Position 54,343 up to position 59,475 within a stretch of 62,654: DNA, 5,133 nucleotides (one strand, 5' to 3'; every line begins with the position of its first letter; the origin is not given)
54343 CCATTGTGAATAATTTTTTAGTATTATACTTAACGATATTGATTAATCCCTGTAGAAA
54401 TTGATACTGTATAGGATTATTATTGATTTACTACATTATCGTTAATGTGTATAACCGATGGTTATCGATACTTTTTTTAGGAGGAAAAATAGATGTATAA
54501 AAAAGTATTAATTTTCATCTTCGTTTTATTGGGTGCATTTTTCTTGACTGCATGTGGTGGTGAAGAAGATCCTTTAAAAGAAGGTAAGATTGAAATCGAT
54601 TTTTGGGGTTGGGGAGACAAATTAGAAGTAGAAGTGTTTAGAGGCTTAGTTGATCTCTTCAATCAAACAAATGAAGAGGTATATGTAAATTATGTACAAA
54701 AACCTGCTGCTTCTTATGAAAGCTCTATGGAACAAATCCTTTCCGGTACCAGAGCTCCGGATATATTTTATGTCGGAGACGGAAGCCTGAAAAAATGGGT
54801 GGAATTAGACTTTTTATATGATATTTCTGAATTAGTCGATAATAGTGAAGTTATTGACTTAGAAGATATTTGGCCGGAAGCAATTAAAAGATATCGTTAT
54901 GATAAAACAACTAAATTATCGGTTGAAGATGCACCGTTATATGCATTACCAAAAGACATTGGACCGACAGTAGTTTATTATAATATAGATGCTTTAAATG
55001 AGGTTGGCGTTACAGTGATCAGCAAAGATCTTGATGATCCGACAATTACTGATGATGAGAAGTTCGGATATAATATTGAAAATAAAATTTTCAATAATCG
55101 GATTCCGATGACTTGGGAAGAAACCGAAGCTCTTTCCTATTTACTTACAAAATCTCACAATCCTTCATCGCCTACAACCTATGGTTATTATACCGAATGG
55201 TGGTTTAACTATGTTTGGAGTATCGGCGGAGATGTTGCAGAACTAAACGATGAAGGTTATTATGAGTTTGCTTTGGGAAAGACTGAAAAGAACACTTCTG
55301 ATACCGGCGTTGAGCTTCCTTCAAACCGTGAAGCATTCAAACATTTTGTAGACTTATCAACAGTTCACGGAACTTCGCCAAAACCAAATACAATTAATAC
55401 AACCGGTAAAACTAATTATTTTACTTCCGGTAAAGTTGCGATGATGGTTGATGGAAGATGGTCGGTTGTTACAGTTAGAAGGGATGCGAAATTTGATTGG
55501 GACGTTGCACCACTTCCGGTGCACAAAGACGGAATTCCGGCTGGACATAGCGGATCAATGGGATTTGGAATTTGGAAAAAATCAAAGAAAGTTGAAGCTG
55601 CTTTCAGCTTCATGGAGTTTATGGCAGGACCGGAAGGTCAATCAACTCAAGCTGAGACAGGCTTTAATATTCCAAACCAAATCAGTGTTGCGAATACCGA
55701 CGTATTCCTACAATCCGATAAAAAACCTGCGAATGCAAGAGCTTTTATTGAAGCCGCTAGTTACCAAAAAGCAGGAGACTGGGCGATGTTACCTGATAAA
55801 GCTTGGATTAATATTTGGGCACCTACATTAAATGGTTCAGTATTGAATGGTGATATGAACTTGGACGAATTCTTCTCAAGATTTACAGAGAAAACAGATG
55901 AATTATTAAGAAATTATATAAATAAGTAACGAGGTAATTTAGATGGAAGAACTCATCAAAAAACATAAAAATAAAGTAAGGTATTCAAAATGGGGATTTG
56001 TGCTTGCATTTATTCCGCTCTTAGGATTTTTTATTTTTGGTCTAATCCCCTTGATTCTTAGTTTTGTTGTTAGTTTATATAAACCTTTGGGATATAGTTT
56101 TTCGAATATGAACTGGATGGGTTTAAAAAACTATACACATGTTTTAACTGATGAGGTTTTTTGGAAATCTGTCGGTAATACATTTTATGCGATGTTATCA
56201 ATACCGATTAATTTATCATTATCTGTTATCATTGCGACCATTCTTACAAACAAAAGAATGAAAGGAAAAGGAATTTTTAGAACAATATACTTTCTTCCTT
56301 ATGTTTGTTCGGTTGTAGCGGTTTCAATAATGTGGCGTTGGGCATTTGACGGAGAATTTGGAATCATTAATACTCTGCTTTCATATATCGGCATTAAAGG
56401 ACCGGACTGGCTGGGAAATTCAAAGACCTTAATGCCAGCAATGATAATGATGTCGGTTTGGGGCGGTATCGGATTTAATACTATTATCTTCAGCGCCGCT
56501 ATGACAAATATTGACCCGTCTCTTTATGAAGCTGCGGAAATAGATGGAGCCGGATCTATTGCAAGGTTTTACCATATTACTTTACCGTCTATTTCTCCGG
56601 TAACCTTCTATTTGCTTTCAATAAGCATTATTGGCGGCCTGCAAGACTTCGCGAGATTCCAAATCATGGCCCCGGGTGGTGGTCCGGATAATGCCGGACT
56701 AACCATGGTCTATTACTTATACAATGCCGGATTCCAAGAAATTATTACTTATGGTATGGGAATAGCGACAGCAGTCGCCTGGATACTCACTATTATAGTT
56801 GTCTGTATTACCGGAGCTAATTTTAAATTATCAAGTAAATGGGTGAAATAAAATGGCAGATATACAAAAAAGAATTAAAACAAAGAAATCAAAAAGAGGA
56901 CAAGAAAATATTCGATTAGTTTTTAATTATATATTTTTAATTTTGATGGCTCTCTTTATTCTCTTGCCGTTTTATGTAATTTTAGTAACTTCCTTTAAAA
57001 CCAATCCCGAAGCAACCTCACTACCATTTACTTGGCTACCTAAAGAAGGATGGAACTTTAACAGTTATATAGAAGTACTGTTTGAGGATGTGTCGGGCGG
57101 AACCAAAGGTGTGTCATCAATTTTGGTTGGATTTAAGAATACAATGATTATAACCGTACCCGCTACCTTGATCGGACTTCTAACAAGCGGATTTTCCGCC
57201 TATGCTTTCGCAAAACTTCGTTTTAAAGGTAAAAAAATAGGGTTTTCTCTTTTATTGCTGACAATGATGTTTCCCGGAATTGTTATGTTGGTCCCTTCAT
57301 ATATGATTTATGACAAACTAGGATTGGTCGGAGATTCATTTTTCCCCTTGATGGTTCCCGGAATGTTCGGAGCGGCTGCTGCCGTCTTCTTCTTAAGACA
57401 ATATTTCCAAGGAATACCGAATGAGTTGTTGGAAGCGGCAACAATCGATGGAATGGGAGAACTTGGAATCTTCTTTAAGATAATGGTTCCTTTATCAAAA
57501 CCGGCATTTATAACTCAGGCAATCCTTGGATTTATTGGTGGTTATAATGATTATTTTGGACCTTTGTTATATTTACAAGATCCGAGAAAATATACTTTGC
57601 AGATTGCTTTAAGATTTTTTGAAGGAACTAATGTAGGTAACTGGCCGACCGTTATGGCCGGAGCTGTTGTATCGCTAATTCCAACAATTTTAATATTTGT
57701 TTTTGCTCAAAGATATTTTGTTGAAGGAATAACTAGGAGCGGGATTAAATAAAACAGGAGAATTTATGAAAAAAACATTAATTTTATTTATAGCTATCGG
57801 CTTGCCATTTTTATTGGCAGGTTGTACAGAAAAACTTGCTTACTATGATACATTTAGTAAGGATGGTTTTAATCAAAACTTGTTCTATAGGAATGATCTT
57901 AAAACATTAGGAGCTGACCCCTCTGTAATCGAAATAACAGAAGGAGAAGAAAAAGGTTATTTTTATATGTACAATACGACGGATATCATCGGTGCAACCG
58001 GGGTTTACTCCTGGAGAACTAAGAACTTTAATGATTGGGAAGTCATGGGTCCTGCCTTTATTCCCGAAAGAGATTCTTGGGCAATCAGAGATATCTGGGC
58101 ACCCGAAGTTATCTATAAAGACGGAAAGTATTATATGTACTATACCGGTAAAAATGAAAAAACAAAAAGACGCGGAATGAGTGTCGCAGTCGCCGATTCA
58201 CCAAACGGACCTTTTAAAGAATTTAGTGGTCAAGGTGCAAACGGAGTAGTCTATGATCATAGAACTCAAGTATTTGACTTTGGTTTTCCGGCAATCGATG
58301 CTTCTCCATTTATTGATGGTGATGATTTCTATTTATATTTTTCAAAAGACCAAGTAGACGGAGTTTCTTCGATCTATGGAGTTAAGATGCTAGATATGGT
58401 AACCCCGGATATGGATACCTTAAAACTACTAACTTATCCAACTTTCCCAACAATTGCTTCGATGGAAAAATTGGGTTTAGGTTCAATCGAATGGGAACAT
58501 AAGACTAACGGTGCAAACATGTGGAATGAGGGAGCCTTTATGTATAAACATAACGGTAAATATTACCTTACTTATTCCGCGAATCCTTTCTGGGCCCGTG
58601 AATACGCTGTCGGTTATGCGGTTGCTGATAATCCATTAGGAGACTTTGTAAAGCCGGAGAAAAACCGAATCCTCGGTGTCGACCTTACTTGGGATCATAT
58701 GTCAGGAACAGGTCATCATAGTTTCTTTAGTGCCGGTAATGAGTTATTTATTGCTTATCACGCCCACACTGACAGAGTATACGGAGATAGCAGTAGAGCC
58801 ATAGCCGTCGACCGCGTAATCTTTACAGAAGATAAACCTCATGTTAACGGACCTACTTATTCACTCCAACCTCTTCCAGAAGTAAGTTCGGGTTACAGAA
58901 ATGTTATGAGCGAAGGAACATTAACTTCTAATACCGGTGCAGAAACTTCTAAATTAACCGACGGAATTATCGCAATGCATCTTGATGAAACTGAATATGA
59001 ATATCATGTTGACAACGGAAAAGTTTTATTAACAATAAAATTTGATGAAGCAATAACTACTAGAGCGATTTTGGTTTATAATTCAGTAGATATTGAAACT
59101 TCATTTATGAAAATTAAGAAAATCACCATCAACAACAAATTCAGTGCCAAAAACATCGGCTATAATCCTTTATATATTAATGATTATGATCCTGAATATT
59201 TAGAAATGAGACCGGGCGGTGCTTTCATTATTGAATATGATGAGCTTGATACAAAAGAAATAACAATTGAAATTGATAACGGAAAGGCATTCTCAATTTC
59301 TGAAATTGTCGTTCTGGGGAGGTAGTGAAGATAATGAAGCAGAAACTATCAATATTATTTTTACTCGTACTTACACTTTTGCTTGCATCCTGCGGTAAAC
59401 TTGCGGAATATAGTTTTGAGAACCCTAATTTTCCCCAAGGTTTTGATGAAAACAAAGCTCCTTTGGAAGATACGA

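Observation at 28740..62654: A ~33-kb LacI-linked surface glycan-degradation supercluster built mostly from giant lipoproteins; the best candidate for an undescribed system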

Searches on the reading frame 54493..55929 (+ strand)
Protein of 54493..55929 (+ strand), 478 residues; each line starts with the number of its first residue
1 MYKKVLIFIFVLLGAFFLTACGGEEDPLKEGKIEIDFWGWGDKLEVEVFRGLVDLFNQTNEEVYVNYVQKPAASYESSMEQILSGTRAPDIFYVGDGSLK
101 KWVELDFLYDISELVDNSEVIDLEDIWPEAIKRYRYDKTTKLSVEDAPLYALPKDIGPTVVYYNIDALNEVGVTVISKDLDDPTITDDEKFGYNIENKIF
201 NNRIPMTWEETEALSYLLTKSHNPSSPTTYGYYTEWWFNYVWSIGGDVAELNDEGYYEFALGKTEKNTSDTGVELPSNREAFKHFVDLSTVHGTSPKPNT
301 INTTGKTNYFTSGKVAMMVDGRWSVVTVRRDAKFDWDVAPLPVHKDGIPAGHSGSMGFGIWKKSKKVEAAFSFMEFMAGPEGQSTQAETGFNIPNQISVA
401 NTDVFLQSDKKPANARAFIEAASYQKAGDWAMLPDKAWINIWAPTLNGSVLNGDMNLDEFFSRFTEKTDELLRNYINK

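Call 5: search_protein_families(library=pfam, proteins=[window:54493-55929:+], max_evalue=0.01)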
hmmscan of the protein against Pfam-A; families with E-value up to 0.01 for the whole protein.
window:54493-55929:+ (478 aa): 3 families
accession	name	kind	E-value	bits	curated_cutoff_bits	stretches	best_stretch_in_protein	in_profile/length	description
PF01547.30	SBP_bac_1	-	1.3e-28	101.4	26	1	47-383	6-306/307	Bacterial extracellular solute-binding protein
PF13416.11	SBP_bac_8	-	2.3e-24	87.1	27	1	52-409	2-274/279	Bacterial extracellular solute-binding protein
PF13531.11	SBP_bac_11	-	2.6e-05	24.5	25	1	356-391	191-226/227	Bacterial extracellular solute-binding protein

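Call 9: find_encoding_contigs(protein=window:54493-55929:+, flank=10000, max_places=6)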
Protein window:54493-55929:+ (478 aa): 1 contig read that carries it; 1 place shown.
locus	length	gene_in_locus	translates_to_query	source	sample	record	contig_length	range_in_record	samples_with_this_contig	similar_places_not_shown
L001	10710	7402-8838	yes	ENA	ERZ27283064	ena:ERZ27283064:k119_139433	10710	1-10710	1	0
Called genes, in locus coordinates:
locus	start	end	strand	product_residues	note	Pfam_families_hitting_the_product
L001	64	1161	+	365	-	-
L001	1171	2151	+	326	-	-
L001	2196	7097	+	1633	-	PF16990:CBM_35 (faint), PF01055:Glyco_hydro_31_2nd, PF21365:Glyco_hydro_31_3rd, PF17137:DUF5110, PF03422:CBM_6, PF07554:FIVAR (faint)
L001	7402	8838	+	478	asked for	PF01547:SBP_bac_1, PF13416:SBP_bac_8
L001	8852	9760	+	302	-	PF00528:BPD_transp_1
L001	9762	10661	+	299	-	PF00528:BPD_transp_1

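Call 84: search_solved_structures(query=window:54493-55929:+, max_evalue=0.01)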
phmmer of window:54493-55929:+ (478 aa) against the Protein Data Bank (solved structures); distinct sequences matched with E-value up to 0.01: 42.
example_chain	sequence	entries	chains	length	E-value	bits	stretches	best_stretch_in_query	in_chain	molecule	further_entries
6rjy_A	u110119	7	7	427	2.2e-36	128.7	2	32-179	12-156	Arabino-oligosaccharids-binding protein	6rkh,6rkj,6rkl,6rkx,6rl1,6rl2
5f7v_A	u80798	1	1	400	8.1e-15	57.5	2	267-454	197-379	Lmo0181 protein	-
4qrz_A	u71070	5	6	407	9.3e-15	57.3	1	249-381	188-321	ABC-TYPE SUGAR TRANSPORTER | ABC transporter, substrate binding protein (Sugar)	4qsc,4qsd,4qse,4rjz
3k01_A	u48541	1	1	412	4.1e-13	51.9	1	305-401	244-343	Acarbose/maltose binding protein GacH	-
3jzj_A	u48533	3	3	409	4.9e-13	51.7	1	305-401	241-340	Acarbose/maltose binding protein GacH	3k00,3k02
3uor_A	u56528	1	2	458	6.6e-12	48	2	30-178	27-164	ABC transporter sugar binding protein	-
8art_A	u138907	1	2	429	1.6e-10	43.4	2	15-140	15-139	Putative secreted maltose-binding protein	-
4rk2_A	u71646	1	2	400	3.1e-10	42.4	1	305-466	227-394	Putative sugar ABC transporter, substrate-binding protein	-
5k2x_A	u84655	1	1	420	1.4e-08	37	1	274-399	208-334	Sugar ABC transporter permease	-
5k2y_A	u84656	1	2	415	2.1e-08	36.4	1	274-399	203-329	Probable periplasmic sugar-binding lipoprotein UspC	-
5ysb_A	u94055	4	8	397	2.2e-08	36.4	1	291-403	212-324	Lin1841 protein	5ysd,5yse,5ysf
6q5g_A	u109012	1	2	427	9.3e-08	34.3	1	312-397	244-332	Sugar ABC transporter substrate-binding protein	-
6h0h_A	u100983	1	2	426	1.3e-07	33.8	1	312-397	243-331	Probable solute binding protein of ABC transporter system for sugars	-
22hh_A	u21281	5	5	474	2e-06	29.9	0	255-379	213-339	Extracellular solute-binding protein family 1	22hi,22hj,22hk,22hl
1elj_A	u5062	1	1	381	2.1e-06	29.8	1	204-379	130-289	MALTODEXTRIN-BINDING PROTEIN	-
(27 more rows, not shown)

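Call 85: search_protein_families(library=ncbifam, proteins=[window:54493-55929:+], max_evalue=0.001)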
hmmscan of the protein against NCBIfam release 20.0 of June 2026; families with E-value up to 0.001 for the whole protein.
window:54493-55929:+ (478 aa): 2 families
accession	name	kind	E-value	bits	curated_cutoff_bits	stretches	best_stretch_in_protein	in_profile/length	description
NF007011.0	PRK09474.1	equivalog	6.1e-10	38.5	291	1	196-375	143-307/396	maltose/maltodextrin ABC transporter substrate-binding protein MalE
NF053763.1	ABCarbgalBndGanS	equivalog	7.1e-09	34.9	700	1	309-414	258-363/420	galactooligosaccharide ABC transporter substrate-binding protein GanS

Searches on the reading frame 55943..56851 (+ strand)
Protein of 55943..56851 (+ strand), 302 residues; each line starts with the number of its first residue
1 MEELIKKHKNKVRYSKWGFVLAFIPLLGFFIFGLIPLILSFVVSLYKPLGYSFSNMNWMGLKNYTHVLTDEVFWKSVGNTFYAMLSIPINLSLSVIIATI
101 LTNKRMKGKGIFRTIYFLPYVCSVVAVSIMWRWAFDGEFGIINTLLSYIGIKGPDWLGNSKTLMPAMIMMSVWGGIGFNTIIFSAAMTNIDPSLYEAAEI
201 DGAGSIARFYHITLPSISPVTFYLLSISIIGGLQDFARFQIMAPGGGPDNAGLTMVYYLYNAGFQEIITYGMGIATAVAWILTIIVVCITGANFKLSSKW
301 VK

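Call 5: search_protein_families(library=pfam, proteins=[window:55943-56851:+], max_evalue=0.01)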
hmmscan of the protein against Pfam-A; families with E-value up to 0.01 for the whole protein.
window:55943-56851:+ (302 aa): 1 family
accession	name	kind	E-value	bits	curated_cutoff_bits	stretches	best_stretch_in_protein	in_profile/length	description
PF00528.27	BPD_transp_1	-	4.5e-18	66.1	26.4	1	94-289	5-171/184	Binding-protein-dependent transport system inner membrane component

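Call 85: search_protein_families(library=ncbifam, proteins=[window:55943-56851:+], max_evalue=0.001)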
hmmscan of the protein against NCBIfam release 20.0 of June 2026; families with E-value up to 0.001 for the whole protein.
window:55943-56851:+ (302 aa): 13 families
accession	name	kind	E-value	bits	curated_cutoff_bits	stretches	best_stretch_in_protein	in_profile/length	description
NF007852.0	PRK10561.1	equivalog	1.1e-33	117.4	335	1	28-298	24-289/295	sn-glycerol-3-phosphate ABC transporter permease UgpA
NF008232.0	PRK10999.1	equivalog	1.3e-25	90.1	392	1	57-297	263-515/520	maltose ABC transporter permease MalF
NF040931.1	ABC_arch_GlcT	equivalog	2e-24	86.7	360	1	29-289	8-267/278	glucose ABC transporter permease GlcT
TIGR03262.1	PhnU2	equivalog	1e-13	50.8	593.25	1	32-241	9-210/546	putative 2-aminoethylphosphonate ABC transporter permease subunit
TIGR00969.1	3a0106s02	subfamily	4.2e-10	39.5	240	1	41-246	27-225/272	sulfate ABC transporter permease subunit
TIGR02140.1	permease_CysW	equivalog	1.7e-09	37.5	329.1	1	35-226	6-191/261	sulfate ABC transporter permease subunit CysW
NF006939.0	PRK09421.1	equivalog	1.4e-06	27.9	262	1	83-219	19-148/230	molybdate ABC transporter permease subunit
NF040839.1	tungstate_WtpB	equivalog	1.7e-06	27.8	340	1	48-218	20-179/251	tungstate ABC transporter permease WtpB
TIGR02141.1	modB_ABC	equivalog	5.2e-06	26.2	182.6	1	83-258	7-174/208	molybdate ABC transporter permease subunit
TIGR02139.1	permease_CysT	equivalog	7.9e-06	25.6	246.1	1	39-286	16-248/265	sulfate ABC transporter permease subunit CysT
NF008620.0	PRK11602.1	equivalog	9.1e-06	25.1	442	1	5-241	8-223/291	sulfate/thiosulfate ABC transporter permease CysW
NF008208.0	PRK10971.1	equivalog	1.2e-05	24.9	415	1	38-238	21-214/277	sulfate/thiosulfate ABC transporter permease CysT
TIGR01581.1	Mo_ABC_porter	hypoth_equivalog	3.1e-05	23.6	210.3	1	83-260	30-199/225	ABC transporter permease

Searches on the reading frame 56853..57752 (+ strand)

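Call 5: search_protein_families(library=pfam, proteins=[window:56853-57752:+], max_evalue=0.01)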
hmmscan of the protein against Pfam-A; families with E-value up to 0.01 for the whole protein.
window:56853-57752:+ (299 aa): 1 family
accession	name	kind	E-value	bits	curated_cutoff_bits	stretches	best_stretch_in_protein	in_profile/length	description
PF00528.27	BPD_transp_1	-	5.5e-18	65.8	26.4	1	115-293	8-182/184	Binding-protein-dependent transport system inner membrane component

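Call 85: search_protein_families(library=ncbifam, proteins=[window:56853-57752:+], max_evalue=0.001)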
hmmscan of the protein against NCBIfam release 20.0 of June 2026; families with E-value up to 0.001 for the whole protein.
window:56853-57752:+ (299 aa): 14 families
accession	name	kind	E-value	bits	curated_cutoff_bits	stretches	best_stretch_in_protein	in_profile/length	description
NF008210.0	PRK10973.1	equivalog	1.5e-38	133.1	297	1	23-295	10-278/281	sn-glycerol-3-phosphate ABC transporter permease UgpE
NF008231.0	PRK10998.1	equivalog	9.4e-37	127.2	261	1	18-299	9-295/296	maltose ABC transporter permease MalG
NF040932.1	ABC_arch_GlcU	equivalog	1.3e-34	120.1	340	1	24-294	4-265/272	glucose ABC transporter permease GlcU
NF007047.0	PRK09500.1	equivalog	2.4e-14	53.6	326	1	24-287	6-250/257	spermidine/putrescine ABC transporter permease PotC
TIGR01581.1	Mo_ABC_porter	hypoth_equivalog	5.3e-12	45.7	210.3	1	90-282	23-223/225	ABC transporter permease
NF040931.1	ABC_arch_GlcT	equivalog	2e-09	37.5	360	1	117-285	107-268/278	glucose ABC transporter permease GlcT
NF011624.0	PRK15050.1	equivalog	8.1e-06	25.1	247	0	14-284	17-281/297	2-aminoethylphosphonate ABC transporter permease subunit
TIGR02141.1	modB_ABC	equivalog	1.5e-05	24.7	182.6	1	97-266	3-184/208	molybdate ABC transporter permease subunit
NF006939.0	PRK09421.1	equivalog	1.5e-05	24.5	262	1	100-228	18-159/230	molybdate ABC transporter permease subunit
NF040839.1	tungstate_WtpB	equivalog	2.5e-05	24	340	1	90-233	42-196/251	tungstate ABC transporter permease WtpB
TIGR03226.1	PhnU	equivalog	0.00015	21.3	283.45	1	185-283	202-298/311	2-aminoethylphosphonate ABC transporter permease subunit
TIGR02139.1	permease_CysT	equivalog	0.00027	20.6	246.1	0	90-234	48-204/265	sulfate ABC transporter permease subunit CysT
NF007963.0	PRK10683.1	equivalog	0.00047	19.7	489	1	188-286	210-306/317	putrescine ABC transporter permease PotH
NF007852.0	PRK10561.1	equivalog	0.00059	19.8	335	0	179-235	175-231/295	sn-glycerol-3-phosphate ABC transporter permease UgpA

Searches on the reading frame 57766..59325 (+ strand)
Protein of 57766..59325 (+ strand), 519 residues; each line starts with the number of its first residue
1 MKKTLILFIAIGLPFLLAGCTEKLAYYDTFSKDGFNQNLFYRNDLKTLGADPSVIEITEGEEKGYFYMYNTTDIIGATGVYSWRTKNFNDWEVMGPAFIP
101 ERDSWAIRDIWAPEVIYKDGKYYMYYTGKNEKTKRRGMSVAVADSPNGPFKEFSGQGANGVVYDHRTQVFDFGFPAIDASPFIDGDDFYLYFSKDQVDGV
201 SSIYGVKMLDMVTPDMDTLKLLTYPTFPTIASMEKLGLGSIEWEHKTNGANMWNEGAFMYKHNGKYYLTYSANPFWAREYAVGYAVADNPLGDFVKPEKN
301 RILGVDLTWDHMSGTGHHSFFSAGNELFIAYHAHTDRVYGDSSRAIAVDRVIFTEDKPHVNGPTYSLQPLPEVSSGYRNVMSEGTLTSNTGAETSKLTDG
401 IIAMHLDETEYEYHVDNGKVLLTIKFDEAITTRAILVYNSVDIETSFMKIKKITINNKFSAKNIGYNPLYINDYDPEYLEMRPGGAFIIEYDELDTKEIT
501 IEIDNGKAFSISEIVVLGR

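Call 5: search_protein_families(library=pfam, proteins=[window:57766-59325:+], max_evalue=0.01)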
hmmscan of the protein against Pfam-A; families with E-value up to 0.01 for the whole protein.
window:57766-59325:+ (519 aa): 2 families
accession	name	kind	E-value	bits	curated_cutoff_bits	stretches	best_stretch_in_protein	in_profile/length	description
PF04616.20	Glyco_hydro_43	-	8.9e-39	134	32.2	1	48-356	9-285/288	Glycosyl hydrolases family 43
PF00251.26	Glyco_hydro_32N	-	0.00033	20.8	22.1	1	65-164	24-122/307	Glycosyl hydrolases family 32 N-terminal domain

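Call 21: search_protein_families(library=ncbifam, proteins=[window:57766-59325:+], max_evalue=0.01)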
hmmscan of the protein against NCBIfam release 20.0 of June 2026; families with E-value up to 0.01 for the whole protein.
window:57766-59325:+ (519 aa): 2 families
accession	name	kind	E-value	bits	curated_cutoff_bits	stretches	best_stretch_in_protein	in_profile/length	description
NF053746.1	NdoAlphArabAbnB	equivalog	9.8e-09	34.5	750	1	104-152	67-117/446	arabinan endo-1,5-alpha-L-arabinosidase AbnB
NF049888.1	AlphArabdaseBT0367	equivalog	0.0005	18.8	800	1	108-152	121-165/486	arabinan endo-1,5-alpha-L-arabinosidase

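Call 23: search_solved_structures(query=window:57766-59325:+, max_evalue=0.001)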
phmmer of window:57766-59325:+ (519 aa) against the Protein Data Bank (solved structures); distinct sequences matched with E-value up to 0.001: 35.
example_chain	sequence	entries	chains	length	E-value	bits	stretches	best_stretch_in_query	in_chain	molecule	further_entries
4qqs_A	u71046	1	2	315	3.5e-44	154.7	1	63-372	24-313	Glycoside hydrolase family 43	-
3kst_A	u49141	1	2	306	1e-16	64.1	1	65-336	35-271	Endo-1,4-beta-xylanase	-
5c0p_A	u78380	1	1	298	4.9e-14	55.2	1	81-299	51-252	Endo-arabinase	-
3qef_A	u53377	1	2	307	7.4e-14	54.6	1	84-192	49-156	Beta-xylosidase/alpha-L-arabinfuranosidase, gly43N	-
3qee_A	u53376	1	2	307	7.7e-14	54.6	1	84-192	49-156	Beta-xylosidase/alpha-L-arabinfuranosidase, gly43N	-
3qed_A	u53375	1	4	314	8e-14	54.5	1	84-193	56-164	Beta-xylosidase/alpha-L-arabinfuranosidase, gly43N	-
5a8c_A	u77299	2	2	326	2e-13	53.2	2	84-154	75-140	CARBOHYDRATE BINDING FAMILY 6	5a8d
5glk_A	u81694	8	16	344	2.3e-12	49.7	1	104-154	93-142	Glycoside hydrolase family 43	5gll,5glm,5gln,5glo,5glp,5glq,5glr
3qz4_A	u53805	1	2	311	7.6e-11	44.7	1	49-356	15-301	Endo-1,4-beta-xylanase D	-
4nov_A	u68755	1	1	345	4.8e-10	42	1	83-294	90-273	Xylosidase/arabinofuranosidase Xsa43E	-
6xn0_A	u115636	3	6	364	1.9e-09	40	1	104-151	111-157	Xylosidase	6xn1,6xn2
5msx_A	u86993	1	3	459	5.6e-09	38.5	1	56-197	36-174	Putative endo-1,4-beta-xylanase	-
4kc7_A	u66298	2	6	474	9.9e-09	37.7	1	100-164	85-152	Glycoside hydrolase, family 43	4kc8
4mlg_A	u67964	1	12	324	1.8e-08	36.8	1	100-151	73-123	Beta-xylosidase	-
4u6d_A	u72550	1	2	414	4.8e-08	35.4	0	85-151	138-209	Conserved hypothetical periplasmic protein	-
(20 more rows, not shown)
